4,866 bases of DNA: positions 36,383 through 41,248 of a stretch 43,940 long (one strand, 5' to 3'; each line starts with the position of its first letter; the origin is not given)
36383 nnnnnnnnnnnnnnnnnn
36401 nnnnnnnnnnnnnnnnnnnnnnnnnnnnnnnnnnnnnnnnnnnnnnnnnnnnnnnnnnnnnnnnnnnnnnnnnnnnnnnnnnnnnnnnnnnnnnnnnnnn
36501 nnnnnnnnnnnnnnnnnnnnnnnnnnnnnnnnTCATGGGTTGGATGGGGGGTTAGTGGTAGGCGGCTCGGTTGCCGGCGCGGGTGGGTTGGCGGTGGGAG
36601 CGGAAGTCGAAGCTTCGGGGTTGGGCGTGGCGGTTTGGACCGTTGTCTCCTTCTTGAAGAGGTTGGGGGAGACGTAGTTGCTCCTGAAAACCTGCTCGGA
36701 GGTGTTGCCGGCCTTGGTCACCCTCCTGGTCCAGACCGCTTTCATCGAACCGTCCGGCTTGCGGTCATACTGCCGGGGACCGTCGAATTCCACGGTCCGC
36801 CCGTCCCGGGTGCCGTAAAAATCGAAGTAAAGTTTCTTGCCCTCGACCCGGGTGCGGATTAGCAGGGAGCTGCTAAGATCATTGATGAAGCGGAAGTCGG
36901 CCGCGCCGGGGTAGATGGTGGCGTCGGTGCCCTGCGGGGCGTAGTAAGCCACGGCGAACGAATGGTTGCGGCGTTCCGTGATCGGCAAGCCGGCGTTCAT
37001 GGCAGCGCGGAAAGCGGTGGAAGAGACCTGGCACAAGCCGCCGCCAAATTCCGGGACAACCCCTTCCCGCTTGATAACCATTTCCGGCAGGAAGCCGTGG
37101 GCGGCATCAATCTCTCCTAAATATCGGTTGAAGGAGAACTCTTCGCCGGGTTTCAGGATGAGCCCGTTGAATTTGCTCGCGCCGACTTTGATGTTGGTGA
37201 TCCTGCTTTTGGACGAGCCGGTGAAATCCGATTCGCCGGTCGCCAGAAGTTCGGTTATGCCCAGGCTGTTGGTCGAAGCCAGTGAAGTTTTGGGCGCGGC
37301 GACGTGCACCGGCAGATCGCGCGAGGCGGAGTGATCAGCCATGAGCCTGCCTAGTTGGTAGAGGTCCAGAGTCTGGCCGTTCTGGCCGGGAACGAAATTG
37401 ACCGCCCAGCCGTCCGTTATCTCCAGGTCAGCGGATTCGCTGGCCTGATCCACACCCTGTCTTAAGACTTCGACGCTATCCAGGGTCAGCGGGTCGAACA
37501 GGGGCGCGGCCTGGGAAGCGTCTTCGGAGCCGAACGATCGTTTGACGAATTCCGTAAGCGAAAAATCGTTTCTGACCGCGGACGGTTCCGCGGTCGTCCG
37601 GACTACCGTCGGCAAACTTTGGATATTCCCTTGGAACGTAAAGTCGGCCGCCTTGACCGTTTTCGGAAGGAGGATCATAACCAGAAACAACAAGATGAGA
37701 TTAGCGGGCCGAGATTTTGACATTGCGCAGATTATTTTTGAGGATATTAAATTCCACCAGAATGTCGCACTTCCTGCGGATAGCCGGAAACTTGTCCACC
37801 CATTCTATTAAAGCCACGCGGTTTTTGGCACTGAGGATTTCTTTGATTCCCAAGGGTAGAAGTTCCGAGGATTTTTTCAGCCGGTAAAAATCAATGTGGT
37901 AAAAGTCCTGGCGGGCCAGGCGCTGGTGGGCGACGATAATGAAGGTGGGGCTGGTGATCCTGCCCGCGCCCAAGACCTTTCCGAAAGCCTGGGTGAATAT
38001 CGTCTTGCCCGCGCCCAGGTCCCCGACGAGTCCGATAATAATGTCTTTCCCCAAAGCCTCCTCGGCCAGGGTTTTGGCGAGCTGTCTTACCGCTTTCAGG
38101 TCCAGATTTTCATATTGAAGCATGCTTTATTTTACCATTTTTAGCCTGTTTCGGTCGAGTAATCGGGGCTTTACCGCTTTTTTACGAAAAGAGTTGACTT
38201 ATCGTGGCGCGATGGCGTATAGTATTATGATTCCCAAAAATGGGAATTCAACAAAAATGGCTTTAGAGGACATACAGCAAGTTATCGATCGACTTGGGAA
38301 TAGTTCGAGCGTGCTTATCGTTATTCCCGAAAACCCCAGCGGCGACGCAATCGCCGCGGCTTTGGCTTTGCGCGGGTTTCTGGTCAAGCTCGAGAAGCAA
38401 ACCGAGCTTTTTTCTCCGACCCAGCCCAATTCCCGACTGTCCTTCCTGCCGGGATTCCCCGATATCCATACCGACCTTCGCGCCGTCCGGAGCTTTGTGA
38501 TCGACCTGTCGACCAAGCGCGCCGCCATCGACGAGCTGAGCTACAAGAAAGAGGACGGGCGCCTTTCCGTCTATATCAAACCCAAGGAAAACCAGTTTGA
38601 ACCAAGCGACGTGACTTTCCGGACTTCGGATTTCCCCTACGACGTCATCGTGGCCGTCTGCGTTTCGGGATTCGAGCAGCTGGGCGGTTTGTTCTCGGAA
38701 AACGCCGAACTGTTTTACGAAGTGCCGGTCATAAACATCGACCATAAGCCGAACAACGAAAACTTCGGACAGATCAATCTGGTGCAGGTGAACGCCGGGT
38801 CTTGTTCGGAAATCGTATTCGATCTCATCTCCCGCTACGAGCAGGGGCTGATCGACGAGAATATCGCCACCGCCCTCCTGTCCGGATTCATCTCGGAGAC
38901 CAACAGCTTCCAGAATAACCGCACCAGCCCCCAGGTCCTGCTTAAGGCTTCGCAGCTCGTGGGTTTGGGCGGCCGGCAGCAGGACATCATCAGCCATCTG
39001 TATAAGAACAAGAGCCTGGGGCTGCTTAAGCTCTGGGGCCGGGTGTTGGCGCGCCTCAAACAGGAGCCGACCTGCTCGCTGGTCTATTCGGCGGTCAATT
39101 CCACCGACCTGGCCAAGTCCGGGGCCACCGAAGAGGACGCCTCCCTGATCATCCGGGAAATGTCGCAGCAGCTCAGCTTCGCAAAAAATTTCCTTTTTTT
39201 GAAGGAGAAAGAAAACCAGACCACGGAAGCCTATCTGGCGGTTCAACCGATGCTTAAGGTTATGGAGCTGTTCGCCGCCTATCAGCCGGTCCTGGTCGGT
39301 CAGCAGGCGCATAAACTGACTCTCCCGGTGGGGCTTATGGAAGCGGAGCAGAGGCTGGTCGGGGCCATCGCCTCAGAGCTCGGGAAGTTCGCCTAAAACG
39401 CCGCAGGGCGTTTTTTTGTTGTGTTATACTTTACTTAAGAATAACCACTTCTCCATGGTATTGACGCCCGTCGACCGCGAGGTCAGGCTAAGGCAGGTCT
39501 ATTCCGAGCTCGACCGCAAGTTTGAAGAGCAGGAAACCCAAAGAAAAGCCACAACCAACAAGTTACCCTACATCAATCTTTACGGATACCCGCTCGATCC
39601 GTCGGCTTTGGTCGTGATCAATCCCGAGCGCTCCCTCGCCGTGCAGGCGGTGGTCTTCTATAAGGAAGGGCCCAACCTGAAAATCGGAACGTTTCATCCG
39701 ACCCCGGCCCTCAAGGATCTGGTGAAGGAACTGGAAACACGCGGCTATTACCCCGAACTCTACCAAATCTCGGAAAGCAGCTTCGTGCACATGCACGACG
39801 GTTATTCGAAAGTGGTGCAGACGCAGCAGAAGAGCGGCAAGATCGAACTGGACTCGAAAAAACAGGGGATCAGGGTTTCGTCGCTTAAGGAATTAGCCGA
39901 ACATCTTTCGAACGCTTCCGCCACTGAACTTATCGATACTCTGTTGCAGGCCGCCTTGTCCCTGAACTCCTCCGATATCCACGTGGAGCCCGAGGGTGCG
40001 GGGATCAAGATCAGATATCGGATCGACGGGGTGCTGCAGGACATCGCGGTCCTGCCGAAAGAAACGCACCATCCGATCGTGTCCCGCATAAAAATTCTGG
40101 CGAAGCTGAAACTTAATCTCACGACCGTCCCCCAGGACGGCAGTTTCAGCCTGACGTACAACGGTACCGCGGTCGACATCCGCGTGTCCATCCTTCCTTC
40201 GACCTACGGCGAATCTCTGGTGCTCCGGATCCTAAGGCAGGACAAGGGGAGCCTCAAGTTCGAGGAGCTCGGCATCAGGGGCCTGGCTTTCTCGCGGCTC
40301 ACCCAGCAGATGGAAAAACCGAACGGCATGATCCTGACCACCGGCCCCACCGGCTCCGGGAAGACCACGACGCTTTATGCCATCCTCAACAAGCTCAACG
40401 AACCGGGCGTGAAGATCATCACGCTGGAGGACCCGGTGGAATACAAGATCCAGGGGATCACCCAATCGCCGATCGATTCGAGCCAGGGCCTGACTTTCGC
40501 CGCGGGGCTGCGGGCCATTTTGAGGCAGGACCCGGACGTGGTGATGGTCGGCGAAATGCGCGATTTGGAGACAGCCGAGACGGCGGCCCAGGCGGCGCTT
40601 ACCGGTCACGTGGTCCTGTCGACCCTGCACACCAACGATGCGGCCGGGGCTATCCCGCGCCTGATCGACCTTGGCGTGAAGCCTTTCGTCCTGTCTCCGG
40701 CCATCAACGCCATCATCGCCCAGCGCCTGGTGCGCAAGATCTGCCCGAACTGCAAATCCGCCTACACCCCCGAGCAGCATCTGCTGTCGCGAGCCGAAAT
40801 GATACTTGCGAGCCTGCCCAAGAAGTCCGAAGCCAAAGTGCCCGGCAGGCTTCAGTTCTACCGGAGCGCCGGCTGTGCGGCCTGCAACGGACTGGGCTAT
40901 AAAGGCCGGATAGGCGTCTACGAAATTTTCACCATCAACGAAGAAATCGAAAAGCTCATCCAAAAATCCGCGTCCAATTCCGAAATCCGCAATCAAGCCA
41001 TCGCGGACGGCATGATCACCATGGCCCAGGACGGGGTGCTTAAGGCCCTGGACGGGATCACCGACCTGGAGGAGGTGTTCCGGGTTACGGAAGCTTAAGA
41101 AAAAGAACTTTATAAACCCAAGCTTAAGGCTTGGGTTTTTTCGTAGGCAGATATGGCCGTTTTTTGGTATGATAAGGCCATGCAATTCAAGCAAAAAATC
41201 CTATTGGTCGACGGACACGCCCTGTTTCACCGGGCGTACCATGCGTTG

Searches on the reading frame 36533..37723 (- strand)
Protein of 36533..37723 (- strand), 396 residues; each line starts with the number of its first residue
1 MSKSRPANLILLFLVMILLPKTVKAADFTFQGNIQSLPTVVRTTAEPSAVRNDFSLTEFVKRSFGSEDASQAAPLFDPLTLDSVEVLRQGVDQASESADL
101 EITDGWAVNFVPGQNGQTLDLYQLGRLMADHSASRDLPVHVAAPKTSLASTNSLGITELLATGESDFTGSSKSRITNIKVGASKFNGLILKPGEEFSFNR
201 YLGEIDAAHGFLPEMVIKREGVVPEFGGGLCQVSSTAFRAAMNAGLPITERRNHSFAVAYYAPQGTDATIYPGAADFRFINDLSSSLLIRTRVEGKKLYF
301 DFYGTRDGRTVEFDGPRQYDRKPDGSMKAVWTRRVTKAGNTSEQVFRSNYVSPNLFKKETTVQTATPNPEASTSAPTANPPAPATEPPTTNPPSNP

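Call 9: search_protein_families(library=pfam, proteins=[window:36533-37723:-])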
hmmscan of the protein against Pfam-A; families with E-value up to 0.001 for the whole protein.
window:36533-37723:- (396 aa): 1 family
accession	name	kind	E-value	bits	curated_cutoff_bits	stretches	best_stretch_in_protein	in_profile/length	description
PF04294.18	VanW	-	3.8e-42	143.3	27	1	174-303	2-130/130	VanW like protein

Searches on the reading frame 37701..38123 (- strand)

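Call 11: search_protein_families(library=pfam, proteins=[window:37701-38123:-])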
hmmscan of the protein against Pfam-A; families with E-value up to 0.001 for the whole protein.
window:37701-38123:- (140 aa): 1 family
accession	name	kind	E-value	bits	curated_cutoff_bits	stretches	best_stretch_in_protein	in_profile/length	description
PF02367.23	TsaE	-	3.5e-27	95.3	26.6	1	10-125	5-118/128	Threonylcarbamoyl adenosine biosynthesis protein TsaE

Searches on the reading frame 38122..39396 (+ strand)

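Call 9: search_protein_families(library=pfam, proteins=[window:38122-39396:+])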
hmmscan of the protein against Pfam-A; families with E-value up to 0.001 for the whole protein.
window:38122-39396:+ (424 aa): 1 family
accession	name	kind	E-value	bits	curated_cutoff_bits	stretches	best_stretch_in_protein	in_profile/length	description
PF01368.27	DHH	-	1.6e-09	38.6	28.1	1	64-255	2-124/125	DHH family, N-terminal domain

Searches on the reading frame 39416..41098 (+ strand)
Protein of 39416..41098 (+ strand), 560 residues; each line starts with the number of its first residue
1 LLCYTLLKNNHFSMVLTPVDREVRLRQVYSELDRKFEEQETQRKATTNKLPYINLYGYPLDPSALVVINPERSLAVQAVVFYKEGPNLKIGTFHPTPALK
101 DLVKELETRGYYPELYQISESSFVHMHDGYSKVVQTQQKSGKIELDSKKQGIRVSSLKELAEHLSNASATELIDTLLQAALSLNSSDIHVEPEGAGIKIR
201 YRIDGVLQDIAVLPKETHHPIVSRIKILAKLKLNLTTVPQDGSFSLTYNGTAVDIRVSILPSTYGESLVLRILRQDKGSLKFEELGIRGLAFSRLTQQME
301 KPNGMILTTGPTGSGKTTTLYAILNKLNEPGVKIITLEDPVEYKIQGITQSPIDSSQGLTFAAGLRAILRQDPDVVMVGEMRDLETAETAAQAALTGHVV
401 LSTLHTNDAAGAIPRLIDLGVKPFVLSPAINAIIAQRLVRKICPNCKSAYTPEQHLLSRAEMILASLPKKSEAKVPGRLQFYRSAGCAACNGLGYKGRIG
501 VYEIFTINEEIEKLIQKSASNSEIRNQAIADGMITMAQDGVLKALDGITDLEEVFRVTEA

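Call 11: search_protein_families(library=pfam, proteins=[window:39416-41098:+])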
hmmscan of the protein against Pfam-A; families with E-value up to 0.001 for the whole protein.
window:39416-41098:+ (560 aa): 5 families
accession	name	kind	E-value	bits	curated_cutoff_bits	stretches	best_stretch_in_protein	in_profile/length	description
PF00437.27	T2SSE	-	5.7e-123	410.7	24.9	1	166-556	5-370/370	Type II/IV secretion system protein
PF13191.12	AAA_16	-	0.00029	21.8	32.6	0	292-418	9-125/167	AAA ATPase domain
PF13401.12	AAA_22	-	0.00032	21.5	27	0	302-340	4-44/130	AAA domain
PF20720.3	nSTAND3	-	0.00032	20.9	27.2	1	298-342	12-56/155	Novel STAND NTPase 3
PF25199.1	nSTAND_NTPase5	-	0.00077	19.7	34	0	297-342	35-81/145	Novel STAND NTPase 5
